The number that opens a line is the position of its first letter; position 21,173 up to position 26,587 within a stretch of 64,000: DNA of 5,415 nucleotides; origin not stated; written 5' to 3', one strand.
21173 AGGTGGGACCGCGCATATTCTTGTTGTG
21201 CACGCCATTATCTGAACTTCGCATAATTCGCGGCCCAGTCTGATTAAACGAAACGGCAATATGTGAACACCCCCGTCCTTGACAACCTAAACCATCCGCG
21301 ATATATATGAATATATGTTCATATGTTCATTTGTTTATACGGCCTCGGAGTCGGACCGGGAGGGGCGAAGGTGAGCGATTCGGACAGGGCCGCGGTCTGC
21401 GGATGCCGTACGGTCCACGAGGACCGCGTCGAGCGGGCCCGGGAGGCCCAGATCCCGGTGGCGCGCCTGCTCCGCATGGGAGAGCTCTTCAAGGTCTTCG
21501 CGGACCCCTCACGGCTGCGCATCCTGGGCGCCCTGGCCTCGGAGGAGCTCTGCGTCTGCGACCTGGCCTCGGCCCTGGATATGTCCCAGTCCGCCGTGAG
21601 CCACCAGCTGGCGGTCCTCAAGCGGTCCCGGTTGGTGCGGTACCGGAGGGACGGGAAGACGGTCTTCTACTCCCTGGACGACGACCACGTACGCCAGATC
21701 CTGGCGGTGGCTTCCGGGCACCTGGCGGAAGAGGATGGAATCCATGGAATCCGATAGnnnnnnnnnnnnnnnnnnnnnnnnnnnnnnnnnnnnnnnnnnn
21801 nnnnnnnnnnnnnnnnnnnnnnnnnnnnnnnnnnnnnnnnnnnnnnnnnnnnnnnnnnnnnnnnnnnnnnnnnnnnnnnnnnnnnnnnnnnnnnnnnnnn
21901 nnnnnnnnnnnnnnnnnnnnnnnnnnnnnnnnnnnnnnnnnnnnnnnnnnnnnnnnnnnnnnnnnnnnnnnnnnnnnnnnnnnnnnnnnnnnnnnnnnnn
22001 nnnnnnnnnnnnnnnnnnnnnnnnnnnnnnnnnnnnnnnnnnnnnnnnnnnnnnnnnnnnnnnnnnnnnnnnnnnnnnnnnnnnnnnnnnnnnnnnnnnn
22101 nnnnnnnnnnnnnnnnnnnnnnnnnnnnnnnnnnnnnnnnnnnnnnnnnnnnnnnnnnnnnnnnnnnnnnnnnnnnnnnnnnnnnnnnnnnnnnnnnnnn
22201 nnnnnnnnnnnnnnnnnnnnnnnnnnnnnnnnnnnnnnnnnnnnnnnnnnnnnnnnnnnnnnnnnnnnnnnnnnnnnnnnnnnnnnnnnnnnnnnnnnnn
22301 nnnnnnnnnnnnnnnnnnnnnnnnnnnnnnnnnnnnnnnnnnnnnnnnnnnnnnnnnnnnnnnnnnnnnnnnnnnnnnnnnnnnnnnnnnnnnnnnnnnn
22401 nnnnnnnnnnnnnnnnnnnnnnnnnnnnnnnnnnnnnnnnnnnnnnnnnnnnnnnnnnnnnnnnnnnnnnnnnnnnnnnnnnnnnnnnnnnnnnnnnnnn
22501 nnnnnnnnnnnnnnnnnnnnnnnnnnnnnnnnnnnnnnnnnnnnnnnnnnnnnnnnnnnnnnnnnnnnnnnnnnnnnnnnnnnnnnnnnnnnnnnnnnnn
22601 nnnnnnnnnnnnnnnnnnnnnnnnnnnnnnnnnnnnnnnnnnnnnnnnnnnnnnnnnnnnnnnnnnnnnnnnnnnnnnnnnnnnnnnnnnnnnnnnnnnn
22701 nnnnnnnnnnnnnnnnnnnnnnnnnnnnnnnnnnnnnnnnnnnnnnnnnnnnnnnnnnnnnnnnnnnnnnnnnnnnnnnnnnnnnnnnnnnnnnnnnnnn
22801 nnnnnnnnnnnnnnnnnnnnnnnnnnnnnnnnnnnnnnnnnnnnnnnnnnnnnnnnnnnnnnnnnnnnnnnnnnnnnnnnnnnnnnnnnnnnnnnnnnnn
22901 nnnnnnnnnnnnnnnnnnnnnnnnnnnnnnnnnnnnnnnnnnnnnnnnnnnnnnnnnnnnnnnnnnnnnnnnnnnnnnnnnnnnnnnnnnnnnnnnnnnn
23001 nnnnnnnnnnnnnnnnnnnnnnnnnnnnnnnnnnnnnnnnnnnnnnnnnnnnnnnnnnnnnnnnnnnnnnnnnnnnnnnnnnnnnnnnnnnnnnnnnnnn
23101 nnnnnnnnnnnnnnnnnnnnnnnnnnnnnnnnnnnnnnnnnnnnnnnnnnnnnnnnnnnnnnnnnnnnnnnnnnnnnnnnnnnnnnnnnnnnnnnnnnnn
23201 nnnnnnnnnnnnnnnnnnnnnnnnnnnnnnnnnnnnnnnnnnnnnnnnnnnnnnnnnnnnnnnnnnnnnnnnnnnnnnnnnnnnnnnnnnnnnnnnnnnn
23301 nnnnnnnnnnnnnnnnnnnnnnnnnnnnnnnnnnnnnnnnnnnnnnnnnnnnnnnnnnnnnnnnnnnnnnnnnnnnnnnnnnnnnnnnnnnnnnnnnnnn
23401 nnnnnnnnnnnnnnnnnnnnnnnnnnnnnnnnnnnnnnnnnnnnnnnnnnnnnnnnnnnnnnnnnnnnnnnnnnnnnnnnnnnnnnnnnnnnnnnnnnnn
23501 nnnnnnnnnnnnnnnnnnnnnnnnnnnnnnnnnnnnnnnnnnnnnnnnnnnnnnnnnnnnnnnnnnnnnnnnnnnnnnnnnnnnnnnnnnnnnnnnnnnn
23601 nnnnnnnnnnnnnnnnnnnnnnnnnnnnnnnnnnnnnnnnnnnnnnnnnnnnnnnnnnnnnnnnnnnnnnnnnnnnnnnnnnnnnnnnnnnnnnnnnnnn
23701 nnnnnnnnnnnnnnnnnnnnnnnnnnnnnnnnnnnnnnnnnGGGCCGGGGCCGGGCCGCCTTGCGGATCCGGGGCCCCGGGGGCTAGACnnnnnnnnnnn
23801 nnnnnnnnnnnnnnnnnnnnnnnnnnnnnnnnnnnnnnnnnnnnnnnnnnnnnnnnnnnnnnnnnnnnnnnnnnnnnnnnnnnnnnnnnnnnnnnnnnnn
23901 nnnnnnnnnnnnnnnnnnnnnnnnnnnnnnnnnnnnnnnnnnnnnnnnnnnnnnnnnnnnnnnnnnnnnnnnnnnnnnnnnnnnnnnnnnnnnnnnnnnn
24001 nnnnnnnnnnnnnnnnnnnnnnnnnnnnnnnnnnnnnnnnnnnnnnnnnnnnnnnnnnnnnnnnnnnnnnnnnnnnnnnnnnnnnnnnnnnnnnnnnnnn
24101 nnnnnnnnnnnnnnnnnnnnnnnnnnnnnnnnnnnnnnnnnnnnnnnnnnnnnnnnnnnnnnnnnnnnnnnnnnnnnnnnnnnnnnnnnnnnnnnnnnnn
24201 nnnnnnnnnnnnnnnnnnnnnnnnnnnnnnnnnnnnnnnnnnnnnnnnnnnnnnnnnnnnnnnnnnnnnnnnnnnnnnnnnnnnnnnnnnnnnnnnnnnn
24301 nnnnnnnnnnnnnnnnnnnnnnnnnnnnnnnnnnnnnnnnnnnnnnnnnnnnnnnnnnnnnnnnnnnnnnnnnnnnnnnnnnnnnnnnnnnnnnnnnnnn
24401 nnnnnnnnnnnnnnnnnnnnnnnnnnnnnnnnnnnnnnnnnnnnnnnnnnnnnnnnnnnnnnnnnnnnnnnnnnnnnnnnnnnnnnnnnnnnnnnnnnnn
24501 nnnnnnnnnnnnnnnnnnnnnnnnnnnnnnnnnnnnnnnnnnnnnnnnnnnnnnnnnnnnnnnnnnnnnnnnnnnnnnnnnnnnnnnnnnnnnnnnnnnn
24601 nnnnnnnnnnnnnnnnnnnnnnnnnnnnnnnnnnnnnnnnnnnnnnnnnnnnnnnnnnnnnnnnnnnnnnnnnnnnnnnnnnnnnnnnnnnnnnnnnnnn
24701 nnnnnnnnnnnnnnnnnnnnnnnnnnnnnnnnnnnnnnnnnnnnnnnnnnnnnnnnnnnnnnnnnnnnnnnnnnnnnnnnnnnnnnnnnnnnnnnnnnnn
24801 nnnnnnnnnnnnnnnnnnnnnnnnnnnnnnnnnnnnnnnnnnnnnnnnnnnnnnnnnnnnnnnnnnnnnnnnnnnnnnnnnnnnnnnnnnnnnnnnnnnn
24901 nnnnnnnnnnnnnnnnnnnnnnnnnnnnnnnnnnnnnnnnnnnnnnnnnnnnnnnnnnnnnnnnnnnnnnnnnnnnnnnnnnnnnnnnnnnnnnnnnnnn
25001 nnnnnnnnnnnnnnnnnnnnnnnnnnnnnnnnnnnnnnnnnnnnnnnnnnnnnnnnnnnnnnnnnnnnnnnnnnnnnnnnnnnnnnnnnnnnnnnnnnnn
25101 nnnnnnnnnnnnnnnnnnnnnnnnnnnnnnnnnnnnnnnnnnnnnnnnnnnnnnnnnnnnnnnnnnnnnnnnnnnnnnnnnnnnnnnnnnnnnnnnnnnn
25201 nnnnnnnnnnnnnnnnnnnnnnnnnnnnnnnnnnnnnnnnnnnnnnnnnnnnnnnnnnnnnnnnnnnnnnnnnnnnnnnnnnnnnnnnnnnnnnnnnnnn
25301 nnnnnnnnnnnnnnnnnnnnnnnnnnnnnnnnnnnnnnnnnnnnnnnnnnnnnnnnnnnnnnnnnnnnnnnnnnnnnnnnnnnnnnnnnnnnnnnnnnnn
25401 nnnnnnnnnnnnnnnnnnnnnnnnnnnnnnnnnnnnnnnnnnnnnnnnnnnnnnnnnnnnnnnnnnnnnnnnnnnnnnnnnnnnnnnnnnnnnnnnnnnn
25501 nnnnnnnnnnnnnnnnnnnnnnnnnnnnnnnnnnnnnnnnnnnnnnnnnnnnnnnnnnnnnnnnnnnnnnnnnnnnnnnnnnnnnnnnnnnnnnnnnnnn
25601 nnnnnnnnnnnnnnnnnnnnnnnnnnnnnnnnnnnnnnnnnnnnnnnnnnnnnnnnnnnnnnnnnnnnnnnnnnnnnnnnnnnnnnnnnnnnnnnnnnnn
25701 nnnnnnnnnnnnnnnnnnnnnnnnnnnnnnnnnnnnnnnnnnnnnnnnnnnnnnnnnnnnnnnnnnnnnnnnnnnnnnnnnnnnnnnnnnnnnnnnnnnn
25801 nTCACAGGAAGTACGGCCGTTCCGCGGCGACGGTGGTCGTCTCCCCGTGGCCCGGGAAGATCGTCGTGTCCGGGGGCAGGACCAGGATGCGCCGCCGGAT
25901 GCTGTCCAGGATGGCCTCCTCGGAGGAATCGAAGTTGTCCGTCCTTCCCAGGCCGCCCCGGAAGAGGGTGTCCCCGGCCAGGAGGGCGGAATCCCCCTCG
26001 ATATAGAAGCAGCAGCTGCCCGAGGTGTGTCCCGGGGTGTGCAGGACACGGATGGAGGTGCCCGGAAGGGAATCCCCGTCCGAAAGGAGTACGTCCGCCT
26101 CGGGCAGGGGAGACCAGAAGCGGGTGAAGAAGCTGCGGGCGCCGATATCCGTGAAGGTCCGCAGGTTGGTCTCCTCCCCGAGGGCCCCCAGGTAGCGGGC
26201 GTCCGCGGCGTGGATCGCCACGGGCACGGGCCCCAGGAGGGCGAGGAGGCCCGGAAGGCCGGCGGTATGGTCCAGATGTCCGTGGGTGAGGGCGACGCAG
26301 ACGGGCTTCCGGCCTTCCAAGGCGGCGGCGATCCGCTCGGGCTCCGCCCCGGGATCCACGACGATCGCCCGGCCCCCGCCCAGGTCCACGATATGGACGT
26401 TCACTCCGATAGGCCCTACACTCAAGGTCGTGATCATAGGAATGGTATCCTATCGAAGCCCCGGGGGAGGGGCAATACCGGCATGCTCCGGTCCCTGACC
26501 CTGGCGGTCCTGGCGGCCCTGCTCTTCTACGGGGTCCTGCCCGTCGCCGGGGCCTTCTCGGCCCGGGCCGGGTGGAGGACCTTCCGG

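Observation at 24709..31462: Compact flavin-based extracellular electron transfer-like neighbourhood in a probable spirochaete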

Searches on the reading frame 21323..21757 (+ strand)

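Call 7: search_protein_families(library=pfam, proteins=[window:21323-21757:+], max_evalue=0.01)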
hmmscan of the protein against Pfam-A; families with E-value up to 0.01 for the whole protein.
window:21323-21757:+ (144 aa): 6 families
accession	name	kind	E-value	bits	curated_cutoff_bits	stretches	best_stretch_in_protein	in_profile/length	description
PF01022.26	HTH_5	-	3.8e-18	65.5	22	1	61-107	1-47/47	Bacterial regulatory protein, arsR family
PF12840.13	HTH_20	-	1.1e-09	38.5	27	1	59-107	1-50/51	Helix-turn-helix domain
PF12802.13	MarR_2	-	1.3e-06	28.9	27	1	62-111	5-56/61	MarR family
PF25212.1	HVO_A0114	-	0.00017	21.7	27.6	1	50-114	11-75/84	HVO_A0114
PF25213.1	HVO_A0261_N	-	0.00043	20.5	35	1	62-108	11-57/86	HVO_A0261 N-terminal domain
PF09339.16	HTH_IclR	-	0.0017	18.5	22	1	65-108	6-51/52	IclR helix-turn-helix domain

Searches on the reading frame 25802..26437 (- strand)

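Call 3: search_protein_families(library=pfam, proteins=[window:25802-26437:-], max_evalue=0.01)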
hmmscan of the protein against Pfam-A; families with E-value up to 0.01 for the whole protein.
window:25802-26437:- (211 aa): 2 families
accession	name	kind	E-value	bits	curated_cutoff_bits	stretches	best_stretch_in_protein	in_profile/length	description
PF00753.33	Lactamase_B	-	5e-31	108.6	22.7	1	8-197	2-196/196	Metallo-beta-lactamase superfamily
PF12706.13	Lactamase_B_2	-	0.00012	22.2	27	1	24-77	2-64/200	Beta-lactamase superfamily domain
